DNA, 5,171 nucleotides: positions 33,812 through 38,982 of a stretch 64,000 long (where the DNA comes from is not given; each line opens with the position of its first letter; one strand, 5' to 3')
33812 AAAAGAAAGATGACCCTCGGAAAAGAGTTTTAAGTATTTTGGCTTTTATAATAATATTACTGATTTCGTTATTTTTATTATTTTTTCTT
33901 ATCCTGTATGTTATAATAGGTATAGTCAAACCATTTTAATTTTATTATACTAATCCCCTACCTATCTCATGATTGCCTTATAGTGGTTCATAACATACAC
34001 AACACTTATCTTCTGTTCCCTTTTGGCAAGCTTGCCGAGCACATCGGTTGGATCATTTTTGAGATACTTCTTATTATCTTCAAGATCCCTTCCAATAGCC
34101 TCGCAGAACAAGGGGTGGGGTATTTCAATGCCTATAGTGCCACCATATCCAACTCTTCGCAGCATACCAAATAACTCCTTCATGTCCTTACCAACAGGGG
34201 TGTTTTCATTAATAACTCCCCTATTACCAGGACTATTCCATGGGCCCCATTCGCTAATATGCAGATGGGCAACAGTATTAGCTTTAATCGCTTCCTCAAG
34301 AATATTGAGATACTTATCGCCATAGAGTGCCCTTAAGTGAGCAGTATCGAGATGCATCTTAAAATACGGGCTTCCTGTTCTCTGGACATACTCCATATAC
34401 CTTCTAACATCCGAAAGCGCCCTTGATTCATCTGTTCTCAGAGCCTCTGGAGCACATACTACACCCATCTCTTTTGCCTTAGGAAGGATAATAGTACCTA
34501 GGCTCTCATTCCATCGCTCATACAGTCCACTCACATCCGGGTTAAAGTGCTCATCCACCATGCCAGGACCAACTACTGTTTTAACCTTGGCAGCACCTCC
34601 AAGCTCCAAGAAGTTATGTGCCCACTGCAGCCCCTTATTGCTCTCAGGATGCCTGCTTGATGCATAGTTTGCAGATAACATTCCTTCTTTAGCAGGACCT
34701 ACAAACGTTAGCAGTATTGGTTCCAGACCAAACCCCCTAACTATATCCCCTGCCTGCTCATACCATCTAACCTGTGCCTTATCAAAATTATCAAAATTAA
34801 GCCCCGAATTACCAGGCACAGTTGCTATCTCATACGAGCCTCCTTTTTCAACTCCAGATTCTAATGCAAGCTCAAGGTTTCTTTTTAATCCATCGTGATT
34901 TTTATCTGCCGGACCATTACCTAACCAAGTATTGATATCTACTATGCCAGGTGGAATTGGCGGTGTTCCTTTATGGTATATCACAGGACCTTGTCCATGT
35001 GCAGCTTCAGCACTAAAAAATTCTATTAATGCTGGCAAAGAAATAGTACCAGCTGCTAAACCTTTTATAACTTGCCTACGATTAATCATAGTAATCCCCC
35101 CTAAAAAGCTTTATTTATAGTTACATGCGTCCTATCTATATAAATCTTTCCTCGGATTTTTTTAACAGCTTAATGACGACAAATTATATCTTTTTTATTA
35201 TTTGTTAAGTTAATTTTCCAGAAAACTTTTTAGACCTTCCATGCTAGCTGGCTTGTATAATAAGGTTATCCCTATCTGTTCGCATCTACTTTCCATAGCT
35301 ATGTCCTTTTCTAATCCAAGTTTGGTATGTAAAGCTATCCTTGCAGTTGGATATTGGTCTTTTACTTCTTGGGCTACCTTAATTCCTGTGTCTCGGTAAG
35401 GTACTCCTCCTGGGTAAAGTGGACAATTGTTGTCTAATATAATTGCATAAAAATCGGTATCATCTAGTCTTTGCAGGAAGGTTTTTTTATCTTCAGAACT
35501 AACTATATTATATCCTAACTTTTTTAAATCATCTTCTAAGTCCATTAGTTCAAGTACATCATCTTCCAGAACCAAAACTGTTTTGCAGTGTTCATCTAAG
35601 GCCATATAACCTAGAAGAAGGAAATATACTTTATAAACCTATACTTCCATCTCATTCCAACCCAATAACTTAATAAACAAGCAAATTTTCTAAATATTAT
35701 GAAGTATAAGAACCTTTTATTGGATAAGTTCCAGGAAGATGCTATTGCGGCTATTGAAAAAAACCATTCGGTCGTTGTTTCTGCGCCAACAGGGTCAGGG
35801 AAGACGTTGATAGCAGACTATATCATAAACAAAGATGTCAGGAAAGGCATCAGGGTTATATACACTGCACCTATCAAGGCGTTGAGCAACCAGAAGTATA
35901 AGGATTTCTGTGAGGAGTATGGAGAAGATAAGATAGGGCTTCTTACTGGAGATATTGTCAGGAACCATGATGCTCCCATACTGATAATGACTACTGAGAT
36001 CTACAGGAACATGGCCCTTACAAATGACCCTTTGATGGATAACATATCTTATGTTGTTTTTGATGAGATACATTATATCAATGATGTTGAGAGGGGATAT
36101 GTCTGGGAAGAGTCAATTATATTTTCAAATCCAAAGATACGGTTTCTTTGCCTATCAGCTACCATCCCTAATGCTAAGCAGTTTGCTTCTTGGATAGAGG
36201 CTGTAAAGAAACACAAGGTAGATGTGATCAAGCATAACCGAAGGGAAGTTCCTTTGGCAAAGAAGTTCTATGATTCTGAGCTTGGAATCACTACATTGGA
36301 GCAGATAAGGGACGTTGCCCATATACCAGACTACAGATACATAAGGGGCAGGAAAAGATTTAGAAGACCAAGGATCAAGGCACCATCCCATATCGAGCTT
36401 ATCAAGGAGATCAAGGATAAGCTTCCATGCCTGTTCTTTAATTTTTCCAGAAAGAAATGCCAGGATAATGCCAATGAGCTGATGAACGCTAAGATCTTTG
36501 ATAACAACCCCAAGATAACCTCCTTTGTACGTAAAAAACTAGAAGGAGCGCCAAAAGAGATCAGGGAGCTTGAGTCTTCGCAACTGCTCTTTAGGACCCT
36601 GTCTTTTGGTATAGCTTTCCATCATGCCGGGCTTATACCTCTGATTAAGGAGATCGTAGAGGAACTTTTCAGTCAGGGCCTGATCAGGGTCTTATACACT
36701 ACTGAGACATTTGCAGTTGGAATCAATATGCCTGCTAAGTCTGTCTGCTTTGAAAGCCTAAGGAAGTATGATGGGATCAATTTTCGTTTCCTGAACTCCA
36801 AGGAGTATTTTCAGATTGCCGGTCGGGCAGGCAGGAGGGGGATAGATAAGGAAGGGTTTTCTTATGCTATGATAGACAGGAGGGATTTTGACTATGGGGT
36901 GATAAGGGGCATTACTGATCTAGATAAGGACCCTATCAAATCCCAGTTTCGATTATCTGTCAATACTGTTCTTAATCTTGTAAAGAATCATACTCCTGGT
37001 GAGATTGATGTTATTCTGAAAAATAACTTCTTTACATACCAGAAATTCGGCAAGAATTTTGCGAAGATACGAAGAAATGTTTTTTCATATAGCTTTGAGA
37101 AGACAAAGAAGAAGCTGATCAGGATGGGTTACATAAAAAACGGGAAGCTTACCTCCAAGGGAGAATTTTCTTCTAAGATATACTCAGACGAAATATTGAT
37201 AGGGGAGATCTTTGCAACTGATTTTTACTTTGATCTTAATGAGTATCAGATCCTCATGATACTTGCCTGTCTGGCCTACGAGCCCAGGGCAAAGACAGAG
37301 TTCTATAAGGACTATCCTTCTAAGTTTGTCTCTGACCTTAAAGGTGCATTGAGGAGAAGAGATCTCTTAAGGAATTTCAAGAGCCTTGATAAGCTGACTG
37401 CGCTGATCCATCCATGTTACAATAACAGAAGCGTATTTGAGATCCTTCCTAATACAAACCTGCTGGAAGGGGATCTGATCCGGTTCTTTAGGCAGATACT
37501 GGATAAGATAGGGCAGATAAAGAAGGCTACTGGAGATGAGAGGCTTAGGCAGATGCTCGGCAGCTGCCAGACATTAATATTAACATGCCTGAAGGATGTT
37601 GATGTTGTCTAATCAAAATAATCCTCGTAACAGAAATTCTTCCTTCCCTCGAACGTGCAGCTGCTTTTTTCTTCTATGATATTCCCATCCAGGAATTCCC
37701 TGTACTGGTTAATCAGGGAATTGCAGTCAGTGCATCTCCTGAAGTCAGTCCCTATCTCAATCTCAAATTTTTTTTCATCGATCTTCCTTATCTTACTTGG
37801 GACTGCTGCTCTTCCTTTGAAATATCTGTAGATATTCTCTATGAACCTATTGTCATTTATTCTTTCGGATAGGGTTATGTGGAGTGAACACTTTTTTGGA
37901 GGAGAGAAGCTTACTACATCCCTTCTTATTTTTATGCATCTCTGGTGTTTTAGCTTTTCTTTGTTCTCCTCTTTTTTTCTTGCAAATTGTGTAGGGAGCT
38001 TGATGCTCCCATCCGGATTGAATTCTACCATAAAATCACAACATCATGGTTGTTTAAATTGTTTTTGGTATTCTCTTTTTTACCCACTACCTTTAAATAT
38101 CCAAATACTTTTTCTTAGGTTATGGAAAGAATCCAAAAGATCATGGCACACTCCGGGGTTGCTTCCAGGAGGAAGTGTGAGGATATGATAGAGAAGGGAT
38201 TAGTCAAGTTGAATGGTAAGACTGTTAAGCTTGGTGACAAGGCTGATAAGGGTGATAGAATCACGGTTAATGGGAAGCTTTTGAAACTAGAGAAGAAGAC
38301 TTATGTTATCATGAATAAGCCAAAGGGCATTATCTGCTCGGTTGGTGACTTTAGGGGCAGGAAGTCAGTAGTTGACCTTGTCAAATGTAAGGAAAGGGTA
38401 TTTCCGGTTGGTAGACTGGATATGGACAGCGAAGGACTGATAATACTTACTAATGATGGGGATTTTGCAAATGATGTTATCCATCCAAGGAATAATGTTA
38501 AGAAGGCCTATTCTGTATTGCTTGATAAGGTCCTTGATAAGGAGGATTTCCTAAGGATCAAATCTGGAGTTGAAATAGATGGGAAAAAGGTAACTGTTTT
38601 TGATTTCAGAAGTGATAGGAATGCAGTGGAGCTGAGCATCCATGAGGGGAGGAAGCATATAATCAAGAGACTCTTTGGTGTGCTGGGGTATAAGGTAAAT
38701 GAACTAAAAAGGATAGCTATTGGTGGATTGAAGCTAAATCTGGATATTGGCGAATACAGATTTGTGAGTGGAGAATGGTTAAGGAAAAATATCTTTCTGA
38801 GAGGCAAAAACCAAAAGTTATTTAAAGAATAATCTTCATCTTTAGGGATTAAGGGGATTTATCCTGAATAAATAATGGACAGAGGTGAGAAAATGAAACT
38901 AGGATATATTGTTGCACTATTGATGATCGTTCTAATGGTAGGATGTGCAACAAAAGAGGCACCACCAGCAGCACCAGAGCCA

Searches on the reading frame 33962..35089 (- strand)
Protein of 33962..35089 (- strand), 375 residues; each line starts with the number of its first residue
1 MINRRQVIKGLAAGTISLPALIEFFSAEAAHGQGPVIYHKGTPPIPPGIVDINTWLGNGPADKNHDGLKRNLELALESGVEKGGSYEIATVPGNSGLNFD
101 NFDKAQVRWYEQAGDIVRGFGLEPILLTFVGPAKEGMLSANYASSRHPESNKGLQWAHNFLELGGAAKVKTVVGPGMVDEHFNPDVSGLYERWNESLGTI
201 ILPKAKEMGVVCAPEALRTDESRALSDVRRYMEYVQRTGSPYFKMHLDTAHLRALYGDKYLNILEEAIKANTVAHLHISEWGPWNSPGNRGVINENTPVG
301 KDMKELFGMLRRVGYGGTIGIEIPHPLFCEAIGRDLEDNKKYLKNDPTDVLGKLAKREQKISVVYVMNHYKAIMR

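Call 14: search_protein_families(library=pfam, proteins=[window:33962-35089:-], max_evalue=0.001)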
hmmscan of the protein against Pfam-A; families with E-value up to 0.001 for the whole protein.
window:33962-35089:- (375 aa): 1 family
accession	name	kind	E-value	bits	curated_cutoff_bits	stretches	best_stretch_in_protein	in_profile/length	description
PF01261.30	AP_endonuc_2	-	6.2e-16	59.3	31.1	1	113-331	33-234/249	Xylose isomerase-like TIM barrel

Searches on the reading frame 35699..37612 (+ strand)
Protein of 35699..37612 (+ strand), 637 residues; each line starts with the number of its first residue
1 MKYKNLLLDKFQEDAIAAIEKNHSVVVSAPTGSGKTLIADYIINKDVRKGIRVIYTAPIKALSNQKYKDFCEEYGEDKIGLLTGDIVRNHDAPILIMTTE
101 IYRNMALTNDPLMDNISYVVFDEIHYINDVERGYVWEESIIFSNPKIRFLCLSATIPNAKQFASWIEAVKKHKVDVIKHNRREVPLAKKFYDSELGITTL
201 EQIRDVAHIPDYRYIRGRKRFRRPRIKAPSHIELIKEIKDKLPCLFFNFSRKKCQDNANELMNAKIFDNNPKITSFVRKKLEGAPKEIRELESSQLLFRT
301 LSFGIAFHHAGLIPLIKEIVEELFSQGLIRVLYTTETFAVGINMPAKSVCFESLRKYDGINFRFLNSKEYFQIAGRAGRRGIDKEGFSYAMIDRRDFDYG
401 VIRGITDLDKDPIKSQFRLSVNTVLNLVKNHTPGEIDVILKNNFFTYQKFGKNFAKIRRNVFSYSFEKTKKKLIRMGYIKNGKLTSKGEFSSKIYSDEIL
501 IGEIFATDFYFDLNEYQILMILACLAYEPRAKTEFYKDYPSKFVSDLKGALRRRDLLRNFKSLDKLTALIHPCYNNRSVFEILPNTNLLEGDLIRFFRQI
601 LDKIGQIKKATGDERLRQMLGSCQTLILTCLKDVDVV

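Call 14: search_protein_families(library=pfam, proteins=[window:35699-37612:+], max_evalue=0.001)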
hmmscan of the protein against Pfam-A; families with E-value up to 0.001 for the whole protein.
window:35699-37612:+ (637 aa): 8 families
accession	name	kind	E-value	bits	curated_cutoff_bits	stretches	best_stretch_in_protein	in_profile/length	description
PF00270.35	DEAD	-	1.1e-27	97.2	26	1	10-161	2-166/167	DEAD/DEAH box helicase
PF04851.21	ResIII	-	7.1e-14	52.5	22.5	1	8-157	4-163/164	Type III restriction enzyme, res subunit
PF08148.17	DSHCT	-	2.5e-13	50.6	22.7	1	482-627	2-165/172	DSHCT (NUC185) domain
PF00271.37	Helicase_C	-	5.9e-07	30.2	23.5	1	289-381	26-110/110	Helicase conserved C-terminal domain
PF22527.2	DEXQc_Suv3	-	9.3e-07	29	27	1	25-154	16-132/154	DEXQ-box helicase domain of Suv3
PF20720.3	nSTAND3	-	2.2e-06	27.9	27.2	1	13-62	8-57/155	Novel STAND NTPase 3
PF01637.24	ATPase_2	-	0.0001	22.6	33.2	1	17-136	15-133/225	ATPase domain predominantly from Archaea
PF13401.12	AAA_22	-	0.00033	21.4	27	0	23-144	6-109/130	AAA domain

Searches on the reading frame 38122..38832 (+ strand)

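Call 17: search_protein_families(library=pfam, proteins=[window:38122-38832:+], max_evalue=0.001)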
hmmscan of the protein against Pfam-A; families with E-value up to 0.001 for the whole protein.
window:38122-38832:+ (236 aa): 2 families
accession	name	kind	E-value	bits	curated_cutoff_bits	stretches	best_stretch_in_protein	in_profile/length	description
PF00849.27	PseudoU_synth_2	-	1.1e-20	74.9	26.8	1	61-185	2-150/152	RNA pseudouridylate synthase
PF01479.30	S4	-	4.4e-12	46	22.8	1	2-47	1-48/48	S4 domain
